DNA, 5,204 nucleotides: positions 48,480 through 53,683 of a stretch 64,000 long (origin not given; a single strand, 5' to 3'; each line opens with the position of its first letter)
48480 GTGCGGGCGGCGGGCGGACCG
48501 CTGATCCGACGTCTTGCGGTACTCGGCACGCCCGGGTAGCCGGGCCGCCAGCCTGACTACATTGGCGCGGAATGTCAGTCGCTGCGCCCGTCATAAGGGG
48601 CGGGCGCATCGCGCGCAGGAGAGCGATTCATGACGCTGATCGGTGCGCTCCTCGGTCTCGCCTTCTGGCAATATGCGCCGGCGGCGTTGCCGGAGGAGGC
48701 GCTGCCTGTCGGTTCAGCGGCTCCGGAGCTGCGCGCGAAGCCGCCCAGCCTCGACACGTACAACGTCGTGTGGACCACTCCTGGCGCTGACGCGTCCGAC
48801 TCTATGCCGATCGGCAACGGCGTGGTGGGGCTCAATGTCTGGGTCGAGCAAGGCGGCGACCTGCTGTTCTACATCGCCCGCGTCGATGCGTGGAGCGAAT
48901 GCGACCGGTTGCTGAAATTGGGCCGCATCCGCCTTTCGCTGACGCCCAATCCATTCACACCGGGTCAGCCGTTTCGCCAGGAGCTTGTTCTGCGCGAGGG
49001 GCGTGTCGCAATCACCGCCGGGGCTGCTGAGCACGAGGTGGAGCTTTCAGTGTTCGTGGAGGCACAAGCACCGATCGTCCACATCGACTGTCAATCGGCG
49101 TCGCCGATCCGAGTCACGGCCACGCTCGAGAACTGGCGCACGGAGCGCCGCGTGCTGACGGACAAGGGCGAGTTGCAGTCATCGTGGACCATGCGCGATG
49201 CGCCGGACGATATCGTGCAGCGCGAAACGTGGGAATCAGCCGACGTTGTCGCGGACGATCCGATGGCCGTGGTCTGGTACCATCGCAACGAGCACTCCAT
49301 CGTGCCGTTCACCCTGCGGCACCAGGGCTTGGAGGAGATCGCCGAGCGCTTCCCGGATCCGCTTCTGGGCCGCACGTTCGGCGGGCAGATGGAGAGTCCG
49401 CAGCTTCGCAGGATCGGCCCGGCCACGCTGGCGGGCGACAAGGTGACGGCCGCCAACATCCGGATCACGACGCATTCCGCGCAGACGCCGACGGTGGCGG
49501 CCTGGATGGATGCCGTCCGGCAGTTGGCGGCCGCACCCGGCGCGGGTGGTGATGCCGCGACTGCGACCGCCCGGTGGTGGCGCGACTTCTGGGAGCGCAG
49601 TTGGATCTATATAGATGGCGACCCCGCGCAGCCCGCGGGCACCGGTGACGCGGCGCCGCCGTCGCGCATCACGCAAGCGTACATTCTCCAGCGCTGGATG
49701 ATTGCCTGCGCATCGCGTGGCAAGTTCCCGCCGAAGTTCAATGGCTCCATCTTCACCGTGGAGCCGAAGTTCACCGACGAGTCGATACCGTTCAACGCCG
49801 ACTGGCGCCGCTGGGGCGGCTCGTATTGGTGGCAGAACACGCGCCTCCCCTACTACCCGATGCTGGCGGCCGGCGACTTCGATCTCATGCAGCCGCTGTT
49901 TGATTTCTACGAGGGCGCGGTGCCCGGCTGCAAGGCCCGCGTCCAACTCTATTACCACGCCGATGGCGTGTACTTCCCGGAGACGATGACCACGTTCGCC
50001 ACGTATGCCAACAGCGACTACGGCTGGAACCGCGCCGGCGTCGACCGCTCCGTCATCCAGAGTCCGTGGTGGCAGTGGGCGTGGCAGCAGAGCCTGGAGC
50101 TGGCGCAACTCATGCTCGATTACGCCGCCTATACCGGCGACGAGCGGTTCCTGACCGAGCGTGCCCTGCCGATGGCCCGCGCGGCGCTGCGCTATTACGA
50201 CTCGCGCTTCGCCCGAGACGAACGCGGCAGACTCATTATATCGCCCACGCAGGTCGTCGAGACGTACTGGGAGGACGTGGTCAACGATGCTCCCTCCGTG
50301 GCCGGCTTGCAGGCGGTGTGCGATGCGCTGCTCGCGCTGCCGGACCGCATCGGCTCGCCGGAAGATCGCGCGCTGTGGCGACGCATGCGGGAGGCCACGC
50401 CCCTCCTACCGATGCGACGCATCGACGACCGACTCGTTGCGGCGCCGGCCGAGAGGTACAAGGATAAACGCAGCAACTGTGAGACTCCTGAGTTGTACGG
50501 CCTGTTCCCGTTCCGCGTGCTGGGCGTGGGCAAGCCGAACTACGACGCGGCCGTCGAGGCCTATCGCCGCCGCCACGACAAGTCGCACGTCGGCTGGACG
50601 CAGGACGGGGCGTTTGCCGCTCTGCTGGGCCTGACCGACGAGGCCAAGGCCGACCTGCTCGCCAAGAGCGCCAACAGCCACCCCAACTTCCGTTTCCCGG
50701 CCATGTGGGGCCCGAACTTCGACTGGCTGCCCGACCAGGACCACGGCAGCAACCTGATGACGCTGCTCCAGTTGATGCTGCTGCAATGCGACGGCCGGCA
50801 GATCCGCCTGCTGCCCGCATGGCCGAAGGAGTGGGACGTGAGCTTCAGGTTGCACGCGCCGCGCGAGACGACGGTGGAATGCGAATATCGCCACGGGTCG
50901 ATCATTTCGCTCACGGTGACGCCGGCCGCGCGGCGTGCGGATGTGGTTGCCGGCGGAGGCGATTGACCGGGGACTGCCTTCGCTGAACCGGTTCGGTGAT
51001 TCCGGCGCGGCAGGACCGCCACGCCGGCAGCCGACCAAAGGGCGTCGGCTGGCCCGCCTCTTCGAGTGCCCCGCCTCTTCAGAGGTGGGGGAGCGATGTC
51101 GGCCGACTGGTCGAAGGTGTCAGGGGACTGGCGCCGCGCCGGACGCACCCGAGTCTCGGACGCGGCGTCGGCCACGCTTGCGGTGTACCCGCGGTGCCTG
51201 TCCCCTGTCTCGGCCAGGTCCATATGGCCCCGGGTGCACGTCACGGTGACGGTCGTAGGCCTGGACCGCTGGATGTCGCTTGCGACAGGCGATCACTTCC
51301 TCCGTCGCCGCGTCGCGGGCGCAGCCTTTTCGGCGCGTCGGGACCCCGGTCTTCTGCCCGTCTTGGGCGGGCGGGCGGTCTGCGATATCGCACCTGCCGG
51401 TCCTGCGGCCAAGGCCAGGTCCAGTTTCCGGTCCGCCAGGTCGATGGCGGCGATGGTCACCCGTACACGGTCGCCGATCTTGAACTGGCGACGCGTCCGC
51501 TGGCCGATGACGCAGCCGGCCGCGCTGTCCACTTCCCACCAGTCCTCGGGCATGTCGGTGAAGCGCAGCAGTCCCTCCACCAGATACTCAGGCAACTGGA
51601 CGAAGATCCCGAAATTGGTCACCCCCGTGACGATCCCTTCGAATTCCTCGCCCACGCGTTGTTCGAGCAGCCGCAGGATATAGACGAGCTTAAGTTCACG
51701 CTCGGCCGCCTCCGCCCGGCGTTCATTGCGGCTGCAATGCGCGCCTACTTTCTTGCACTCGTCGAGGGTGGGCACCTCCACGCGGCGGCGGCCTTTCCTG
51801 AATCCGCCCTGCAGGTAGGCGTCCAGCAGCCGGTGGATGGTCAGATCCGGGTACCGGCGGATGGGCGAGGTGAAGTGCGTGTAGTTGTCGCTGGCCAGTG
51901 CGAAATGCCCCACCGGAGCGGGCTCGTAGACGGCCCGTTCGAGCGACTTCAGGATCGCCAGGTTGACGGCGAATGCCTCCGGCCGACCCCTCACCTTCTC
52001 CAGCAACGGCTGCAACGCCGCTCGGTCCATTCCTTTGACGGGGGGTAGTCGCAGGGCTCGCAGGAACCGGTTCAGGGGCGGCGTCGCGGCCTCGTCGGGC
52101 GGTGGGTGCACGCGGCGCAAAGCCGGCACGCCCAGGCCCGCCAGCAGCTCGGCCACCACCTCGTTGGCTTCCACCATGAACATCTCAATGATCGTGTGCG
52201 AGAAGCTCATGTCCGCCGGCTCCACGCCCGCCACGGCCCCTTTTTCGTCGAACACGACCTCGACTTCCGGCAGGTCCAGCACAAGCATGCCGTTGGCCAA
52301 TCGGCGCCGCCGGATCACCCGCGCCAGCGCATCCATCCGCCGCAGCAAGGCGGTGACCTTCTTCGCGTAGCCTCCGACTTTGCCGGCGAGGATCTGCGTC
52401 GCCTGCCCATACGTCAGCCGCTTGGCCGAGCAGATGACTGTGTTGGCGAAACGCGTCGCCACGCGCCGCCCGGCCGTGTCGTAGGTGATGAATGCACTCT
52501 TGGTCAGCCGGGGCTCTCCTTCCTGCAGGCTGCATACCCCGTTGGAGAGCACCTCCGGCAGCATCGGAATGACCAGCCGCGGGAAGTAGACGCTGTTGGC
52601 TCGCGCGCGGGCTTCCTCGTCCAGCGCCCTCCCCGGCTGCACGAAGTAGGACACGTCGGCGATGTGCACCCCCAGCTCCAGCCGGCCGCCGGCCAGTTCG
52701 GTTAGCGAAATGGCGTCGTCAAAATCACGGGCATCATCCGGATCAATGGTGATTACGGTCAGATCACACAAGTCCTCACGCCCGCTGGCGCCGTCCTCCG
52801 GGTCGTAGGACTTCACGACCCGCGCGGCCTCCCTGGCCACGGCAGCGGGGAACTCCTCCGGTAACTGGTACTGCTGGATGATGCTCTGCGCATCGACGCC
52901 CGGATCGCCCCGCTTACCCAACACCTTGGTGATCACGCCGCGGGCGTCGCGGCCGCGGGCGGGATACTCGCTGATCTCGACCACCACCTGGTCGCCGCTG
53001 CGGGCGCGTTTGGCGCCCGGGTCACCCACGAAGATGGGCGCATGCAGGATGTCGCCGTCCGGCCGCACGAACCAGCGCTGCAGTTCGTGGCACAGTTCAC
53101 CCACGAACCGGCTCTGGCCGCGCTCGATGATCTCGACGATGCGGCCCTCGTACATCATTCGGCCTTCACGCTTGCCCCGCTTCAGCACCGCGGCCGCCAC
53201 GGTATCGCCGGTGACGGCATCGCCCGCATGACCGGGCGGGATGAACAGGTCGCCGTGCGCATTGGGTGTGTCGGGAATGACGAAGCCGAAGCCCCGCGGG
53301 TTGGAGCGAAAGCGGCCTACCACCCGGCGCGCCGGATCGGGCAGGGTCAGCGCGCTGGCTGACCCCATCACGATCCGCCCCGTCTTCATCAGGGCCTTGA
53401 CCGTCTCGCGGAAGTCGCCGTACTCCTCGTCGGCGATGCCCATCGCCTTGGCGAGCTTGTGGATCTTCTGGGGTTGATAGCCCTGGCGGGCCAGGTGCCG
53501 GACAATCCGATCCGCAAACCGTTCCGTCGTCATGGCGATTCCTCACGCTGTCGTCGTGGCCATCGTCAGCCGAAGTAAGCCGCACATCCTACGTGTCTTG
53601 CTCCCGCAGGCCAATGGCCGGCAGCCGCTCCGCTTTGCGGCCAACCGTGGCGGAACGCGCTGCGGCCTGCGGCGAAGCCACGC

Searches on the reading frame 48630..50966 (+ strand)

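Call 71: search_protein_families(library=pfam, proteins=[window:48630-50966:+], max_evalue=0.00001)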
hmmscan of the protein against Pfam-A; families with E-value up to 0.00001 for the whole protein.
window:48630-50966:+ (778 aa): 2 families
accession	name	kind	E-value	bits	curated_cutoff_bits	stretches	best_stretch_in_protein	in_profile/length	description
PF18961.6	DUF5703_N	-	2.1e-82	277.5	26.7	1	47-326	1-287/287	Domain of unknown function (DUF5703)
PF22124.2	Glyco_hydro_95_cat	-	1e-10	41.6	27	1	393-672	86-362/408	Glycosyl hydrolase family 95 catalytic domain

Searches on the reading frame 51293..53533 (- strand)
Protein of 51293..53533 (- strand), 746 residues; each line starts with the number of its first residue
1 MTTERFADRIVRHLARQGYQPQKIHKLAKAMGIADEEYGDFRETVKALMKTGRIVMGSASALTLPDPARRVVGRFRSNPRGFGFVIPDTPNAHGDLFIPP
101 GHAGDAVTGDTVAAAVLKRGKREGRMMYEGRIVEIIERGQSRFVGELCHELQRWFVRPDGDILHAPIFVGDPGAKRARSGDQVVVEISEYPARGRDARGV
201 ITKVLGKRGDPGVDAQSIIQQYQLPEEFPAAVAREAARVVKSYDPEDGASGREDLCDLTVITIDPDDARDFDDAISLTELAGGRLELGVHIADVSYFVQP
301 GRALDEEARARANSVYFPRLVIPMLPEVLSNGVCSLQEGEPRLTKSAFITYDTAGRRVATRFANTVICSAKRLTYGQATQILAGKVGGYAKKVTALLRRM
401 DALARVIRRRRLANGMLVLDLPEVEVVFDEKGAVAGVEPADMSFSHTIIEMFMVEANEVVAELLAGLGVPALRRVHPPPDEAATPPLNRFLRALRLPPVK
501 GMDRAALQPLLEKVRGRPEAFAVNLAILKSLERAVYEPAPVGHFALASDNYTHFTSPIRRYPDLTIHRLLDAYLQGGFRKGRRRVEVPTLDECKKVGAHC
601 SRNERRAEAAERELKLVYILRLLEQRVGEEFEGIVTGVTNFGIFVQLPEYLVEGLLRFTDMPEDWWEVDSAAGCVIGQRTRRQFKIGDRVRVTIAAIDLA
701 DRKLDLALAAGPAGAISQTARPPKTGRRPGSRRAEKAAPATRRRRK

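Call 71: search_protein_families(library=pfam, proteins=[window:51293-53533:-], max_evalue=0.00001)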
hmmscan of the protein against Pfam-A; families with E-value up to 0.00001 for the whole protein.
window:51293-53533:- (746 aa): 5 families
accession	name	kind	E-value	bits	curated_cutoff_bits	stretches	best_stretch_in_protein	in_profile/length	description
PF00773.25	RNB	-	6.1e-98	328.5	29.3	1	252-575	1-325/326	RNB domain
PF17876.7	CSD2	-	6e-33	113.2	26.2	2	155-229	1-74/74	Cold shock domain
PF08206.17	OB_RNB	-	6.4e-18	64.6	24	1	73-134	1-57/58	Ribonuclease B OB domain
PF00575.29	S1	-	1e-10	42.2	22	1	625-707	2-72/74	S1 RNA binding domain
PF18614.7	RNase_II_C_S1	-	6.8e-07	29.5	26.6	0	629-656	1-28/59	RNase II-type exonuclease C-terminal S1 domain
